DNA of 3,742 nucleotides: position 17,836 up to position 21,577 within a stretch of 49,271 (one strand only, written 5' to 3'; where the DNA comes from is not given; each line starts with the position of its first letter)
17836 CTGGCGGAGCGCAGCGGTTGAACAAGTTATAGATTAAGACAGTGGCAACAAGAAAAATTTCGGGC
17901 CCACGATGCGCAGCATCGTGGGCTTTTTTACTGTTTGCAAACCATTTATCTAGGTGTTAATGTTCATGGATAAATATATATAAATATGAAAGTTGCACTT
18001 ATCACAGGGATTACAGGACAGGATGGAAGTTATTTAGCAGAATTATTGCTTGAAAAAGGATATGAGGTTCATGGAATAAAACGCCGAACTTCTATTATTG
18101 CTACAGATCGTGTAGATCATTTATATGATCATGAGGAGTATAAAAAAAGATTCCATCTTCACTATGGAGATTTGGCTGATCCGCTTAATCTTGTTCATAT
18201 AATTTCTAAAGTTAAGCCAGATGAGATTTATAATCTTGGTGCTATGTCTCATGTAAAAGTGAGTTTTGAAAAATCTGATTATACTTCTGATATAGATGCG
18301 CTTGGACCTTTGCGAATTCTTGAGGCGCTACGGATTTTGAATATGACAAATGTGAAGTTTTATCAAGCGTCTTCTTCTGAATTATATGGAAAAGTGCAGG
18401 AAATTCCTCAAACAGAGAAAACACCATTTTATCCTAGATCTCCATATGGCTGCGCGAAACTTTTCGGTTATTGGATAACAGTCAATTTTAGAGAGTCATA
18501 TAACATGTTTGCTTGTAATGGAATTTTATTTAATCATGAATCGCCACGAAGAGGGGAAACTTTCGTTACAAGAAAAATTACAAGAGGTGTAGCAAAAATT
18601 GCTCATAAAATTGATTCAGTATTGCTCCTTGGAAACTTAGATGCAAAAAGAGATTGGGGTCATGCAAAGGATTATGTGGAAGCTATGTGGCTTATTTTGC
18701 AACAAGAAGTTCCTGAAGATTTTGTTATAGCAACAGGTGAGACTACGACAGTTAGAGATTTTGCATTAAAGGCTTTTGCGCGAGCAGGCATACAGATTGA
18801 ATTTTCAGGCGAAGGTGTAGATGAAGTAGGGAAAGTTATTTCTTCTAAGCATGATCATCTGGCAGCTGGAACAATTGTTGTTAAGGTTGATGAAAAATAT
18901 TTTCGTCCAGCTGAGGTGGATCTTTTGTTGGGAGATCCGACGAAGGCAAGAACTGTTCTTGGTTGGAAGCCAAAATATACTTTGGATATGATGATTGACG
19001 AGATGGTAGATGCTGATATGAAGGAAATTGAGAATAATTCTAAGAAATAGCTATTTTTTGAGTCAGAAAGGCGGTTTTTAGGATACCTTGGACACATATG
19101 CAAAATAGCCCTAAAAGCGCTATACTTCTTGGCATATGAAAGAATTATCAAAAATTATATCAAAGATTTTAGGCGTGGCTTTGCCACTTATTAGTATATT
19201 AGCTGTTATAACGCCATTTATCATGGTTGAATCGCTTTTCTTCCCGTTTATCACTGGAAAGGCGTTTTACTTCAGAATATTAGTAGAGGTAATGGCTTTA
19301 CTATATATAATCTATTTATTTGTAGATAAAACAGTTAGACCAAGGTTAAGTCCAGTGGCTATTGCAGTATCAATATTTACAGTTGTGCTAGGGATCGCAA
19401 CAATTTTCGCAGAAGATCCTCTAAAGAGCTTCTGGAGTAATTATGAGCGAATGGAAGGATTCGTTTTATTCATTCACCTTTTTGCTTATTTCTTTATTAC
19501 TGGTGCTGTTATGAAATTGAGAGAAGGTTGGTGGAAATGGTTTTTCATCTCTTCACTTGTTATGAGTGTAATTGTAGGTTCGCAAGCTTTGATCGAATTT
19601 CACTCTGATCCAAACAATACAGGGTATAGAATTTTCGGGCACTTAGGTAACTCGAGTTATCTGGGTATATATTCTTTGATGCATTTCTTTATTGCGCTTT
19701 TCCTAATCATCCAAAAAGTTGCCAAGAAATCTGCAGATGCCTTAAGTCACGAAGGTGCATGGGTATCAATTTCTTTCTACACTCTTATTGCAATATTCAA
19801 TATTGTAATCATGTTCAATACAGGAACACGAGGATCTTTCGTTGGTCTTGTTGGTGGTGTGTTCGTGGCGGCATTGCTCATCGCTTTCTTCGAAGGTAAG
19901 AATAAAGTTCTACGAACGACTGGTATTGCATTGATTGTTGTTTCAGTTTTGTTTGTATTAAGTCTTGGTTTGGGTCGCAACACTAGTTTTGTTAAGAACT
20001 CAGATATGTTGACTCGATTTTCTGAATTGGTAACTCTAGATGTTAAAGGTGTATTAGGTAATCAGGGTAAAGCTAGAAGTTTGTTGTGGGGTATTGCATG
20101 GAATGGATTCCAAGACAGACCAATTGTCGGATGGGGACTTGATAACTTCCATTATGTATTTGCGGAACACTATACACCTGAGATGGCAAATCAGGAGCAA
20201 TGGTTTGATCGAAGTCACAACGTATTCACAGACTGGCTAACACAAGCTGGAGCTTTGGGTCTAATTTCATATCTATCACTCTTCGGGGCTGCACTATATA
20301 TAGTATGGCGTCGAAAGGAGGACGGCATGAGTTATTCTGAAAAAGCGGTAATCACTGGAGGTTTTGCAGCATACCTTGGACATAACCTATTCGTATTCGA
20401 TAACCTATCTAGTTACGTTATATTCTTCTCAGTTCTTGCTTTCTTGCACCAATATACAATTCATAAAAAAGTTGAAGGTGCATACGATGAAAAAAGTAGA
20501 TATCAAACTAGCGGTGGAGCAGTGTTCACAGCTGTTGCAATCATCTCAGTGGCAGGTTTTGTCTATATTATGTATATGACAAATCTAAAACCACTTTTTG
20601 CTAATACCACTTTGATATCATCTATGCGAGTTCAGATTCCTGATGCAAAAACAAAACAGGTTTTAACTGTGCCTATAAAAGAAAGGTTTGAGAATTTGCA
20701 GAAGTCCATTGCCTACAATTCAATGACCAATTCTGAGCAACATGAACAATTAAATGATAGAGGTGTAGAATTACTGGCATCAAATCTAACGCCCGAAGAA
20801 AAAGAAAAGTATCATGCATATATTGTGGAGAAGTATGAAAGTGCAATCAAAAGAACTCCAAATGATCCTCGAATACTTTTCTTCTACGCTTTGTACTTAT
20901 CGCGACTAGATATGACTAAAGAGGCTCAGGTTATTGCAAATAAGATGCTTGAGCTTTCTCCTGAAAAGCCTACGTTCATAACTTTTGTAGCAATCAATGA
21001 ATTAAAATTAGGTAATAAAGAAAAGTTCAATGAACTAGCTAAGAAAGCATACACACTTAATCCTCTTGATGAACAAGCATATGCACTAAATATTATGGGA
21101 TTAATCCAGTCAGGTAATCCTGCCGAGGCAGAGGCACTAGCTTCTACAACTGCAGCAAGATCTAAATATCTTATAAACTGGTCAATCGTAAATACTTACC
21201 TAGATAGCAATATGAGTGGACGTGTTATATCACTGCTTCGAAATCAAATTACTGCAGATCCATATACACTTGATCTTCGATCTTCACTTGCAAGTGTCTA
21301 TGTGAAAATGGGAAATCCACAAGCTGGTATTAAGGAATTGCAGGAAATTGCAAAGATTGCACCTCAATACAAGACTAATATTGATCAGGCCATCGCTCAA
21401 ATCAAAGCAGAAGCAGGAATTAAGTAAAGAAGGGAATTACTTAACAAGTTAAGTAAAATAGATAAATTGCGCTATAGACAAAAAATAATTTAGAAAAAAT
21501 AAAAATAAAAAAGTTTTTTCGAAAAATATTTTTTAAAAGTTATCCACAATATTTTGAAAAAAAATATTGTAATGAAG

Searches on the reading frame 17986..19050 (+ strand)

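Call 32: search_protein_families(library=ncbifam, proteins=[window:17986-19050:+], max_evalue=1e-8)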
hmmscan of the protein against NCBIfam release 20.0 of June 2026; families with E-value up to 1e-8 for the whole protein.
window:17986-19050:+ (354 aa): 7 families
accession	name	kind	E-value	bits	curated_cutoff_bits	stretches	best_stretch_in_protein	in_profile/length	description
TIGR01472.1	gmd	equivalog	1.6e-166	553.6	415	1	2-347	1-341/342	GDP-mannose 4,6-dehydratase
TIGR04180.1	EDH_00030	hypoth_equivalog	2.2e-28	99.2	475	1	5-331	2-296/297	NAD-dependent 4,6-dehydratase LegB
TIGR01181.1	dTDP_gluc_dehyt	equivalog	5.9e-23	81.4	365.1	1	5-260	3-254/321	dTDP-glucose 4,6-dehydratase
TIGR01179.1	galE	equivalog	1.1e-18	67.1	262.3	1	5-342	3-323/332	UDP-glucose 4-epimerase GalE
TIGR02622.1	CDP_4_6_dhtase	equivalog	2.5e-18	66.3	278.45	1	3-125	6-125/352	CDP-glucose 4,6-dehydratase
NF043036.1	ErythonDh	equivalog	2.6e-09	36.7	325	1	1-161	1-156/321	D-erythronate dehydrogenase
NF007956.0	PRK10675.1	subfamily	2.9e-09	36.5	394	0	4-171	3-166/338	UDP-glucose 4-epimerase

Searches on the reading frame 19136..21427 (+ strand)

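Call 32: search_protein_families(library=ncbifam, proteins=[window:19136-21427:+], max_evalue=1e-8)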
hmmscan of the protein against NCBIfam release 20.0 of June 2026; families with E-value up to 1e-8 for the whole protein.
window:19136-21427:+ (763 aa): 0 families

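Call 88: search_protein_families(library=pfam, proteins=[window:19136-21427:+], max_evalue=0.001)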
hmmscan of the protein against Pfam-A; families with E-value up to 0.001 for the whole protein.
window:19136-21427:+ (763 aa): 4 families
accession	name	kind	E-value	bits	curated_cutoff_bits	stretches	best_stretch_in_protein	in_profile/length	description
PF04932.20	Wzy_C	-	4.9e-15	56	31.7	1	218-380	2-149/149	O-Antigen ligase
PF14559.12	TPR_19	-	1.8e-08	35.1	25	0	698-756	11-68/68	Tetratricopeptide repeat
PF13428.12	TPR_14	-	1e-05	26.2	23.5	0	715-745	4-34/44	Tetratricopeptide repeat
PF03704.23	BTAD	-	0.00094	20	22.1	0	616-667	66-117/146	Bacterial transcriptional activator domain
